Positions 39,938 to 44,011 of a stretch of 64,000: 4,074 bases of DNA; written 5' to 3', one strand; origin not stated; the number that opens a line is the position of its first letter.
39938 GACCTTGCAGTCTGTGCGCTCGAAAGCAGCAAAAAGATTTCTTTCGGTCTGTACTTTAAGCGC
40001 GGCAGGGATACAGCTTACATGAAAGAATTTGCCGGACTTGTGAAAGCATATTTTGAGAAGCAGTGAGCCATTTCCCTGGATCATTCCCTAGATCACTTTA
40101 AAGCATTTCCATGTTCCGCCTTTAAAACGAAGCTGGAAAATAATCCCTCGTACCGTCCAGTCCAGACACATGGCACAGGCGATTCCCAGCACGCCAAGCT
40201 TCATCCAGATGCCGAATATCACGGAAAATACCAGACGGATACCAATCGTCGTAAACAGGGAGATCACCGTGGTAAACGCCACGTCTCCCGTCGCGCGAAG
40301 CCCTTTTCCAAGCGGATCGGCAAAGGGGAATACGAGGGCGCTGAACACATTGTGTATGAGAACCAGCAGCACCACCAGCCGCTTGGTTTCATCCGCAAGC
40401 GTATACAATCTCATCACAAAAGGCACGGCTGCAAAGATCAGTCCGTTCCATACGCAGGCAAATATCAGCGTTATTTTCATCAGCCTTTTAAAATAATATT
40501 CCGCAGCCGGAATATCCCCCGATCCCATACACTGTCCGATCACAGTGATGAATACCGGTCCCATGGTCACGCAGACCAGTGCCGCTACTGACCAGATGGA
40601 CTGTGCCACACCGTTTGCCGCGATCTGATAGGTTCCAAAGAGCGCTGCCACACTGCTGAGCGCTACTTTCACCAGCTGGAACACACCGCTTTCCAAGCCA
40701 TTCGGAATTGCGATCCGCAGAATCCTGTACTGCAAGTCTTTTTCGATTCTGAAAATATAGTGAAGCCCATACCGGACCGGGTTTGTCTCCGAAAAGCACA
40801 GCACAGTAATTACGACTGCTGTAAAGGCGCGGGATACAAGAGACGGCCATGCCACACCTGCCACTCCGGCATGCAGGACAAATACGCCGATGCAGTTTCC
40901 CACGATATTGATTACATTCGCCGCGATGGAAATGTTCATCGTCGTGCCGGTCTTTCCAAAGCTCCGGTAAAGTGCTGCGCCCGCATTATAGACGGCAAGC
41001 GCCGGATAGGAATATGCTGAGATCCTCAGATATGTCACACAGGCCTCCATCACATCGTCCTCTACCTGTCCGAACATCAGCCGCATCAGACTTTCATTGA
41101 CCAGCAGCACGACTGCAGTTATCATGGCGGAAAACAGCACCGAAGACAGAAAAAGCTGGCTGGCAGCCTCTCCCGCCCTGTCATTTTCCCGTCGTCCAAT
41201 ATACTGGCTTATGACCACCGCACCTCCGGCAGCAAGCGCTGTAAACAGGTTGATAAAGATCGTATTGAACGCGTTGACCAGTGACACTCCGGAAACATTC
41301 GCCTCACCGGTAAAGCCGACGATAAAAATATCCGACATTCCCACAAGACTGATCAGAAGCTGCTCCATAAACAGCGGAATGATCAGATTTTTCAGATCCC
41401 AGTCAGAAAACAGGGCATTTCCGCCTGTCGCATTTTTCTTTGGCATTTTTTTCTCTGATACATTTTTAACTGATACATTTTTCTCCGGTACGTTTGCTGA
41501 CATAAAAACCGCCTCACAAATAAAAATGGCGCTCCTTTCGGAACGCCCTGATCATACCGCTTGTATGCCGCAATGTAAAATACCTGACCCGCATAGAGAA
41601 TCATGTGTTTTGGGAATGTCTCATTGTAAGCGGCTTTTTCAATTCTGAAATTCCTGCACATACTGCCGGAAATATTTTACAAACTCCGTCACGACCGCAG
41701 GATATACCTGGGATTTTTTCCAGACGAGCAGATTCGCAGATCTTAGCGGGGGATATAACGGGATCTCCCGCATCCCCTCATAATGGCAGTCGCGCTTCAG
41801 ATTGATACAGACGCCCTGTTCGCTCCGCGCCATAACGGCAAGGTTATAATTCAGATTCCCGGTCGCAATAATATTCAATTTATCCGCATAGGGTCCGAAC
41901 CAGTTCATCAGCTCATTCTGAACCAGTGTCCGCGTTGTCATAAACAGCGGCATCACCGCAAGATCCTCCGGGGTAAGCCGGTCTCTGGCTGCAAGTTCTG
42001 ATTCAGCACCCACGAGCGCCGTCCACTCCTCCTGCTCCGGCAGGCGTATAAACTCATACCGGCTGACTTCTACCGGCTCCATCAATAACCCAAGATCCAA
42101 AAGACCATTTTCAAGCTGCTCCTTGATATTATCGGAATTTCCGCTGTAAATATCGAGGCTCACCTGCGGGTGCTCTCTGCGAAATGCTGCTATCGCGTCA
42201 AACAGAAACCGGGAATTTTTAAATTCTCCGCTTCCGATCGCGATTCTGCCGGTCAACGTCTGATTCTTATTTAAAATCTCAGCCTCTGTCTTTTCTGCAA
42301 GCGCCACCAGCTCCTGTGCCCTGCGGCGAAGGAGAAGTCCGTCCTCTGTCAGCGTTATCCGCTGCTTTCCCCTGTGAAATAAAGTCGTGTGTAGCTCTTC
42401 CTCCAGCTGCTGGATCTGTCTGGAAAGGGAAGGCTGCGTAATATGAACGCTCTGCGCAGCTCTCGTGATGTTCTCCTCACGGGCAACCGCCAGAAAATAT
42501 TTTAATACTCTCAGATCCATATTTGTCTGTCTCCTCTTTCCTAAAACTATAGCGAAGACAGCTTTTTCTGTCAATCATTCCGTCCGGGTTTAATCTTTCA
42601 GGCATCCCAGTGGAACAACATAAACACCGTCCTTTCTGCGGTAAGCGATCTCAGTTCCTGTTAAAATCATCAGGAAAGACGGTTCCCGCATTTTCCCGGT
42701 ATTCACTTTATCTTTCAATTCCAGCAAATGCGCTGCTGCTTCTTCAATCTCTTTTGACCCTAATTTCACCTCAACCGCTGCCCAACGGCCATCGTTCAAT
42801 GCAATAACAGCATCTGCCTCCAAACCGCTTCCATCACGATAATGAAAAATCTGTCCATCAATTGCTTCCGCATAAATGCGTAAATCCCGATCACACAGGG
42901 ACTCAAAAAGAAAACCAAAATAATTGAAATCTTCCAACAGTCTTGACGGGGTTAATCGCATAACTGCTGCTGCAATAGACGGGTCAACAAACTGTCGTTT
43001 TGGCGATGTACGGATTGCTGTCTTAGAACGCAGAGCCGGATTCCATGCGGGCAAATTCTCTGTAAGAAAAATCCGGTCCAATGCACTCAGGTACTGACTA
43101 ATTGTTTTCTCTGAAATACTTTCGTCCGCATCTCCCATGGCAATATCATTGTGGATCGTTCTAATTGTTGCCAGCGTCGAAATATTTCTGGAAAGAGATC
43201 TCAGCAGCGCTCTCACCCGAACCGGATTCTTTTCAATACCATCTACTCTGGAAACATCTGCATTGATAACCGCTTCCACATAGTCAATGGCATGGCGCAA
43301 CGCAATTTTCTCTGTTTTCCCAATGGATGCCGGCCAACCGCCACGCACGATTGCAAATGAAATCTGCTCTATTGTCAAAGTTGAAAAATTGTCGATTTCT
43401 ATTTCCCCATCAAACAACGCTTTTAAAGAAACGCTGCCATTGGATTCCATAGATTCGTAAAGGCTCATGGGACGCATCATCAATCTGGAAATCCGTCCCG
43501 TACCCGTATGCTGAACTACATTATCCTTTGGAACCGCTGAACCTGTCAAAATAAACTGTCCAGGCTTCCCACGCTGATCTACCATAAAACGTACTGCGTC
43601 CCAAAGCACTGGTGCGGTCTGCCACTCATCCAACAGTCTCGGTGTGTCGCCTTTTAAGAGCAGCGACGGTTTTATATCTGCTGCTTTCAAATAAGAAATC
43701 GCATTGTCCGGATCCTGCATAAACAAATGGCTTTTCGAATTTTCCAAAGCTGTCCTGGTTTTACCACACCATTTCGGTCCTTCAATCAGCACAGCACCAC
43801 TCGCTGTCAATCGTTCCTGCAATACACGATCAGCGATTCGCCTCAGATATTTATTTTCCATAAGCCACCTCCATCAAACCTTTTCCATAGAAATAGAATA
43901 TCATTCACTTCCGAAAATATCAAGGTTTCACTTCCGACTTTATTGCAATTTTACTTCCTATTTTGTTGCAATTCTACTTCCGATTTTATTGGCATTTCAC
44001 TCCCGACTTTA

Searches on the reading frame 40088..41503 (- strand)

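Call 81: search_protein_families(library=pfam, proteins=[window:40088-41503:-], max_evalue=0.001)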
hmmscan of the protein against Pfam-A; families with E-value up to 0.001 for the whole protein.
window:40088-41503:- (471 aa): 1 family
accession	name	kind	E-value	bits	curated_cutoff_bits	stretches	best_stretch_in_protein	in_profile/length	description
PF01554.23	MatE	-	2.6e-39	134.9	24.9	2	43-204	1-160/161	MatE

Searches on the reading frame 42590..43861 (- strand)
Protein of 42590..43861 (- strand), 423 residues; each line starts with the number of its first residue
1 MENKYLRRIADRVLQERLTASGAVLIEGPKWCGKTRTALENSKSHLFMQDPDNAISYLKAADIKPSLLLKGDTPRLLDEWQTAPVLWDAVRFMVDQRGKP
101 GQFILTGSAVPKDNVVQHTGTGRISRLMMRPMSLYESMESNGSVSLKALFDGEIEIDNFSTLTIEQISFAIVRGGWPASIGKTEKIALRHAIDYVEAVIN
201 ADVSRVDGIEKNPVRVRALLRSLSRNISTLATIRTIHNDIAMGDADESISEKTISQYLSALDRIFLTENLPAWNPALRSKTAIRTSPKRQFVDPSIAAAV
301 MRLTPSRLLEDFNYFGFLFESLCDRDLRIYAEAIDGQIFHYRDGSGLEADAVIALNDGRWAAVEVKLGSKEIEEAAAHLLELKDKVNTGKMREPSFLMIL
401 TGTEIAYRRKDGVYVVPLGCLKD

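Call 81: search_protein_families(library=pfam, proteins=[window:42590-43861:-], max_evalue=0.001)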
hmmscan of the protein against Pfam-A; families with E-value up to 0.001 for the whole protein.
window:42590-43861:- (423 aa): 2 families
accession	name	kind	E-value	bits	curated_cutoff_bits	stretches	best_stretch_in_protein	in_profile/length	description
PF13635.12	DUF4143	-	5.7e-32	111.1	28.1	1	202-367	3-159/160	Domain of unknown function (DUF4143)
PF13173.12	AAA_14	-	7.5e-11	42.6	27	1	23-136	4-127/129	AAA domain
